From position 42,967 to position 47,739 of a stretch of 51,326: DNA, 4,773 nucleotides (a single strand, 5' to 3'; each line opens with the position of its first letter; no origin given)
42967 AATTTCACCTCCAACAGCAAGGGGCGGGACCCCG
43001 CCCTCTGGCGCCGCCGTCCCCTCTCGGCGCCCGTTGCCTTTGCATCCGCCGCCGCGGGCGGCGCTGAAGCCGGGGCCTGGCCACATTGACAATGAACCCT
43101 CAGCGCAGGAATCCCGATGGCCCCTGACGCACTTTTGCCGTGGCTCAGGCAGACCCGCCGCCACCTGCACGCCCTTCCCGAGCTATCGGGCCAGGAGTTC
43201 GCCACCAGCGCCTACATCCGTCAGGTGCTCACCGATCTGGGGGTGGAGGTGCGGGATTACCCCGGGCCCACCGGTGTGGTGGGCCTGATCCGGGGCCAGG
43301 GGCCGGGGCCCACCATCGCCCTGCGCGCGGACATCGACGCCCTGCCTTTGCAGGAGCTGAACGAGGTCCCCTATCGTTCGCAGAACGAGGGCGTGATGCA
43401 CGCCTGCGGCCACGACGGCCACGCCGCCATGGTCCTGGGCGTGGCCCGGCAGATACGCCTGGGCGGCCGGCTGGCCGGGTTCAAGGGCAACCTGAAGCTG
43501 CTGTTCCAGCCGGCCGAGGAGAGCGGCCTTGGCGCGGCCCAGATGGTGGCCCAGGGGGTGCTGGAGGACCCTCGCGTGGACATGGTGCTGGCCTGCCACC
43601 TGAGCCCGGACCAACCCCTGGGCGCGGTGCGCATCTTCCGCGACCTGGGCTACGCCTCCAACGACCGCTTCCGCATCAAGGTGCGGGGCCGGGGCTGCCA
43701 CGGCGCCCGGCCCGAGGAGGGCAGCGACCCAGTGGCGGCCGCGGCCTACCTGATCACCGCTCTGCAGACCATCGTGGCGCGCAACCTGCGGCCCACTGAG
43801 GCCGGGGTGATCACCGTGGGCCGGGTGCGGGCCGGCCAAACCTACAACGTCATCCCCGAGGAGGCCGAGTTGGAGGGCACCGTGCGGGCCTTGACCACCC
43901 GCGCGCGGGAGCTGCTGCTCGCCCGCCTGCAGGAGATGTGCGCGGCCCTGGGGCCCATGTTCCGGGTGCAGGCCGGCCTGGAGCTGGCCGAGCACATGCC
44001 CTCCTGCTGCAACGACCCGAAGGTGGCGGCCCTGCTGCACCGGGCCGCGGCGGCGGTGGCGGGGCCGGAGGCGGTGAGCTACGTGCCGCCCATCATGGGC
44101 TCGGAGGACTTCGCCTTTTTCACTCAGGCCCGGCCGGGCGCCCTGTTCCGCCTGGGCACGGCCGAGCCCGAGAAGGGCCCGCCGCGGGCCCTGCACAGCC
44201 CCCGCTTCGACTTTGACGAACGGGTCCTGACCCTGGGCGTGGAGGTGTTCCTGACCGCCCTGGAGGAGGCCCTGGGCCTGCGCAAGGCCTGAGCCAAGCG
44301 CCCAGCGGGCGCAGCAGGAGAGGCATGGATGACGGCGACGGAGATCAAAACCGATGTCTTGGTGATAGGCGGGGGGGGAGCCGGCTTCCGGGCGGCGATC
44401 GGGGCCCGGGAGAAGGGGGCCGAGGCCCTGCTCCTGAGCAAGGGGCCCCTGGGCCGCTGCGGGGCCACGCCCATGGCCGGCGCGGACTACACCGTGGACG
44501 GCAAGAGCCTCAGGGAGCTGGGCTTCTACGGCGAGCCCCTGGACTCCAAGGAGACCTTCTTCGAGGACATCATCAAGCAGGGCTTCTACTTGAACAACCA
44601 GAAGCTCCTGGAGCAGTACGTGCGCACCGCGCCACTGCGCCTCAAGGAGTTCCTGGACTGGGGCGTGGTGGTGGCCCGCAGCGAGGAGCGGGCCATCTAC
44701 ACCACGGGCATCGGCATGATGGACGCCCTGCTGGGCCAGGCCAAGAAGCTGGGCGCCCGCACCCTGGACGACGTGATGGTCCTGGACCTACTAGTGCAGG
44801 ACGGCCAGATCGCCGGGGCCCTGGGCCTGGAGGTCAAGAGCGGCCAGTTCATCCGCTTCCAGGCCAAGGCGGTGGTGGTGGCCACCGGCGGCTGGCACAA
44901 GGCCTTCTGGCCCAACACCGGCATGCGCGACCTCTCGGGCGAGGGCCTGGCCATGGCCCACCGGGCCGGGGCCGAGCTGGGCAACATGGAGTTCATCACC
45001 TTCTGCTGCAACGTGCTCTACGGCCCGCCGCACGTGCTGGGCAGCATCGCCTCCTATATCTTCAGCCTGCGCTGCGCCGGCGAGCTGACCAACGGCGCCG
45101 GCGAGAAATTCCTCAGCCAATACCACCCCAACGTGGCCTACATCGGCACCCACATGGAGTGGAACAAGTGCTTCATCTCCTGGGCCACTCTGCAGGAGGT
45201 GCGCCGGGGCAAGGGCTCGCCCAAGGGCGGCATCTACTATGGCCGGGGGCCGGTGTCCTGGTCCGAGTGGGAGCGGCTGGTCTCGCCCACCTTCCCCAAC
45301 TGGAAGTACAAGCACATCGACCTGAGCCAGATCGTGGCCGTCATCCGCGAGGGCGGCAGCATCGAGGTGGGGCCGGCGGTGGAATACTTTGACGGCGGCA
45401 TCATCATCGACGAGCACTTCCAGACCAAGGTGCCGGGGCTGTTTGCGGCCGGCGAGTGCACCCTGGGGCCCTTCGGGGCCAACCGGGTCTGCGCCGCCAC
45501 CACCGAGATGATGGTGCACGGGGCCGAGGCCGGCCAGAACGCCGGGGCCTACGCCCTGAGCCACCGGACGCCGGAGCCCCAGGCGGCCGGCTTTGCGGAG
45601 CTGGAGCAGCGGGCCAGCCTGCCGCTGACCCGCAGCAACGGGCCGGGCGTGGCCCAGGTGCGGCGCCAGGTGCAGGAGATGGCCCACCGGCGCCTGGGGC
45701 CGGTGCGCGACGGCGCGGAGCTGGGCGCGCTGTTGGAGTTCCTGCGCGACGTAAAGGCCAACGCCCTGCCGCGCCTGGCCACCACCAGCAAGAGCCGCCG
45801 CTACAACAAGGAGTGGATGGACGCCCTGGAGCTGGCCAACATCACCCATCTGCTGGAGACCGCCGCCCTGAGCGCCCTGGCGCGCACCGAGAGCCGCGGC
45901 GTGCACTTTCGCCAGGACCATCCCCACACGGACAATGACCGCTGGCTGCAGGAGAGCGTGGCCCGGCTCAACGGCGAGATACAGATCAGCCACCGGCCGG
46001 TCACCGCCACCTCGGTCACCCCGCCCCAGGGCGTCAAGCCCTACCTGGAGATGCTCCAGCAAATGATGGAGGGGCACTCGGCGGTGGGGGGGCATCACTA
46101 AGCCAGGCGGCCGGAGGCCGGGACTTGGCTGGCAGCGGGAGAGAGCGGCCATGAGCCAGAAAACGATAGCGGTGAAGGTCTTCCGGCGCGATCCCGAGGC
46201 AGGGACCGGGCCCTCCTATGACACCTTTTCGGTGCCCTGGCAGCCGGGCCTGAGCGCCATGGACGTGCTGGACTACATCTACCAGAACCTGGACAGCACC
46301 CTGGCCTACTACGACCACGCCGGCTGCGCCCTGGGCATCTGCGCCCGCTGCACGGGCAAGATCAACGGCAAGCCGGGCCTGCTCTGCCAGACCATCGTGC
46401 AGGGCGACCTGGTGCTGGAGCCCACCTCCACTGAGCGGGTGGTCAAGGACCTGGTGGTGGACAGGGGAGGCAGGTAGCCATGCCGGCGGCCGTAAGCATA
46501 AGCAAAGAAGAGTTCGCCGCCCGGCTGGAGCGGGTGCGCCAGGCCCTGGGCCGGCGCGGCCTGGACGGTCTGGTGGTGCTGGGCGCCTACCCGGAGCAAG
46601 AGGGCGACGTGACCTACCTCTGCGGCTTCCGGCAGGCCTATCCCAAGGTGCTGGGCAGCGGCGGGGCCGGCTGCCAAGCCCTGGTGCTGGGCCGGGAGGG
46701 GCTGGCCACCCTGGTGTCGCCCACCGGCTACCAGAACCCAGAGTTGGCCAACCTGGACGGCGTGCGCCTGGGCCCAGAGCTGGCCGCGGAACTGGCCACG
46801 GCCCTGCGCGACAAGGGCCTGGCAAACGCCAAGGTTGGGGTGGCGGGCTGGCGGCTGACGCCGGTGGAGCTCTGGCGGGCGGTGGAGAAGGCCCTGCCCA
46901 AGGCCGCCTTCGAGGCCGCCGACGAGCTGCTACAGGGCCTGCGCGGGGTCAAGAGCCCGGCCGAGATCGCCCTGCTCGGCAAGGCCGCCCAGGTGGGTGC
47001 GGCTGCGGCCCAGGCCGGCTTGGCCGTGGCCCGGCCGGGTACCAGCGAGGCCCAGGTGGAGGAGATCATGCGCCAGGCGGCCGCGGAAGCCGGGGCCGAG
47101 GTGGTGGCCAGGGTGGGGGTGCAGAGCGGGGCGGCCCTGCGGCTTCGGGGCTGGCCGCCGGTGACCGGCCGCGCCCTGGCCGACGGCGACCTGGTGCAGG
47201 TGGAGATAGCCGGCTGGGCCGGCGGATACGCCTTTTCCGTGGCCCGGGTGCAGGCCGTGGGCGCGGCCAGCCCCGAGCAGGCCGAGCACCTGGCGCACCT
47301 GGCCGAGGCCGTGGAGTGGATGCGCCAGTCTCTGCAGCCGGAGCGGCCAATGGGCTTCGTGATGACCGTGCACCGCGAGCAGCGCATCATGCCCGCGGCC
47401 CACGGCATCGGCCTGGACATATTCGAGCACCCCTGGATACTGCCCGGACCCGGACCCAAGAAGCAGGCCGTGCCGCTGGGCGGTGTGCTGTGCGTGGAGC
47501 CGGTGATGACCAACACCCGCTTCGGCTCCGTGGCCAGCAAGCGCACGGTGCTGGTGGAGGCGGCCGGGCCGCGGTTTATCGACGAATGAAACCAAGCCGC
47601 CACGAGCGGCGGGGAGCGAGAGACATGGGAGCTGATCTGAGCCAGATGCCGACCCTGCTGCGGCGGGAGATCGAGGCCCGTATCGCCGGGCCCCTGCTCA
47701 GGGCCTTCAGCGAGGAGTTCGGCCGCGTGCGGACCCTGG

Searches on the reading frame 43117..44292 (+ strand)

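Call 3: search_protein_families(library=pfam, proteins=[window:43117-44292:+], max_evalue=0.01)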
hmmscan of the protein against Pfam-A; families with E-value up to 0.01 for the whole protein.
window:43117-44292:+ (391 aa): 2 families
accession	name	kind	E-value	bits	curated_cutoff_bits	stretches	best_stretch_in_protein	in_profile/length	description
PF01546.33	Peptidase_M20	-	3.1e-40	138.7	24.6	1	68-383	1-205/206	Peptidase family M20/M25/M40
PF07687.19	M20_dimer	-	2.9e-11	43.7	21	1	184-278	8-102/107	Peptidase dimerisation domain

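Call 4: search_protein_families(library=ncbifam, proteins=[window:43117-44292:+], max_evalue=0.01)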
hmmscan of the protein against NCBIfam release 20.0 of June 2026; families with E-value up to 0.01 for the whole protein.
window:43117-44292:+ (391 aa): 22 families
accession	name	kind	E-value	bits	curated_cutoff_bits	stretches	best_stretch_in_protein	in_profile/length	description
TIGR01891.1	amidohydrolases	subfamily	3.3e-109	365.4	153.75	1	10-374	1-366/366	amidohydrolase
NF040868.1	carboxypep_CpsA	equivalog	6.9e-99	331.2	500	1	11-378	16-382/391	carboxypeptidase CpsA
NF038260.1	ectoine_DoeB_2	equivalog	3.5e-87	292.7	550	1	11-379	9-373/378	N(2)-acetyl-L-2,4-diaminobutanoate deacetylase DoeB2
TIGR01892.1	AcOrn-deacetyl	equivalog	6.5e-14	51.8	297.7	1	32-323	22-318/365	acetylornithine deacetylase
TIGR01910.1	DapE-ArgE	subfamily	3e-10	39.8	217.6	1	121-338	126-340/373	ArgE/DapE family deacylase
NF004788.0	PRK06133.1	subfamily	2.9e-09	36.3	349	1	124-311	167-342/417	glutamate carboxypeptidase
NF006365.0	PRK08588.1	subfamily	5.1e-09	35.9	289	1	92-282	96-282/383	succinyl-diaminopimelate desuccinylase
TIGR01900.1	dapE-gram_pos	equivalog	5.1e-09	35.5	304.2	1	19-313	14-296/351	succinyl-diaminopimelate desuccinylase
NF005710.0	PRK07522.1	subfamily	8.8e-09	35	412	1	183-284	183-293/391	acetylornithine deacetylase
TIGR01879.1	hydantase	subfamily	1.3e-08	34.2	204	1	182-309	207-335/401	hydantoinase/carbamoylase family amidase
NF058540.1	Ncarbamyl_ErtE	equivalog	1.7e-08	33.5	520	1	182-315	217-353/418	N-carbamyl-l-glutamate amidohydrolase ErtE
NF005602.0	PRK07338.1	equivalog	4e-08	32.3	357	1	184-286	207-306/409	hydrolase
NF006775.0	PRK09290.2-5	equivalog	1.1e-07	30.9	479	1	179-314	216-351/419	allantoate amidohydrolase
NF009555.0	PRK13004.1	equivalog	5.3e-07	28.8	321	1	185-274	186-278/399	YgeY family selenium metabolism-linked hydrolase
NF009557.0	PRK13009.1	equivalog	1.5e-06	27.6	284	1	23-285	18-286/377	succinyl-diaminopimelate desuccinylase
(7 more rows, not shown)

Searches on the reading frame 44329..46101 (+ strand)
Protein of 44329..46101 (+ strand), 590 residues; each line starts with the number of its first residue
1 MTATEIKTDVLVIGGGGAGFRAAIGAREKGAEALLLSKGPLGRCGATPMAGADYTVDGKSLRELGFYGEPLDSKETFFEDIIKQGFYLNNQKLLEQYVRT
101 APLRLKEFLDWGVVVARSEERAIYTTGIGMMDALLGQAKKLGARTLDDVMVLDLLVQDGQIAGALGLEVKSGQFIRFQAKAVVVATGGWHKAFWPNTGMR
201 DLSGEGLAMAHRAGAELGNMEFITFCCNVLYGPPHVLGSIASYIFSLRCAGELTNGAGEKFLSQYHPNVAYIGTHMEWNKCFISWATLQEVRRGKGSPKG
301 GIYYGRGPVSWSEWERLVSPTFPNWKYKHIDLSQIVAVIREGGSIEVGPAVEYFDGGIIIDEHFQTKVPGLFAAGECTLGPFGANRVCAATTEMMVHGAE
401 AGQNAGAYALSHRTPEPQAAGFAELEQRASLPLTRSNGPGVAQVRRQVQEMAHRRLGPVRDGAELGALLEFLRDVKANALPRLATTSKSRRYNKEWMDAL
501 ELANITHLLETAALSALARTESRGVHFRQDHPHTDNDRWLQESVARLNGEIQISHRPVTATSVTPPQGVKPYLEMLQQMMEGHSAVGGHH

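Call 67: search_protein_families(library=pfam, proteins=[window:44329-46101:+], max_evalue=0.001)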
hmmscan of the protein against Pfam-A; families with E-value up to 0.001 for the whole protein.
window:44329-46101:+ (590 aa): 7 families
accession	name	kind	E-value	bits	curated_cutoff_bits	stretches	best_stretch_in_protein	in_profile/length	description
PF00890.30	FAD_binding_2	-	3.9e-39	135.4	20.4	2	9-233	1-262/414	FAD binding domain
PF02910.25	Succ_DH_flav_C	-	2.5e-26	92.6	20.8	1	445-567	1-126/130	Fumarate reductase flavoprotein C-term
PF07992.20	Pyr_redox_2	-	2.9e-12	47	26.1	1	9-206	2-126/291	Pyridine nucleotide-disulphide oxidoreductase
PF03486.20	HI0933_like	-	1.9e-07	31.2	50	0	9-39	2-32/244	HI0933-like protein Rossmann domain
PF01266.30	DAO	-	2.2e-07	31.2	27.9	1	130-212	151-234/353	FAD dependent oxidoreductase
PF12831.13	FAD_oxidored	-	3.6e-05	23.7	27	1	9-40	1-32/416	FAD dependent oxidoreductase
PF01134.28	GIDA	-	0.00029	20.4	22.1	0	9-37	1-29/391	Glucose inhibited division protein A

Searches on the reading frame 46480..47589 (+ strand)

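Call 67: search_protein_families(library=pfam, proteins=[window:46480-47589:+], max_evalue=0.001)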
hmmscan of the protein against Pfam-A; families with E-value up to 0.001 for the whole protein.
window:46480-47589:+ (369 aa): 2 families
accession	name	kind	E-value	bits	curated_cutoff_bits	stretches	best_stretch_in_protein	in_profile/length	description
PF00557.29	Peptidase_M24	-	1.3e-14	54.9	23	1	166-360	3-207/208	Metallopeptidase family M24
PF01321.24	Creatinase_N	-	3.2e-09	37.8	22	1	15-156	1-127/128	Creatinase/Prolidase N-terminal domain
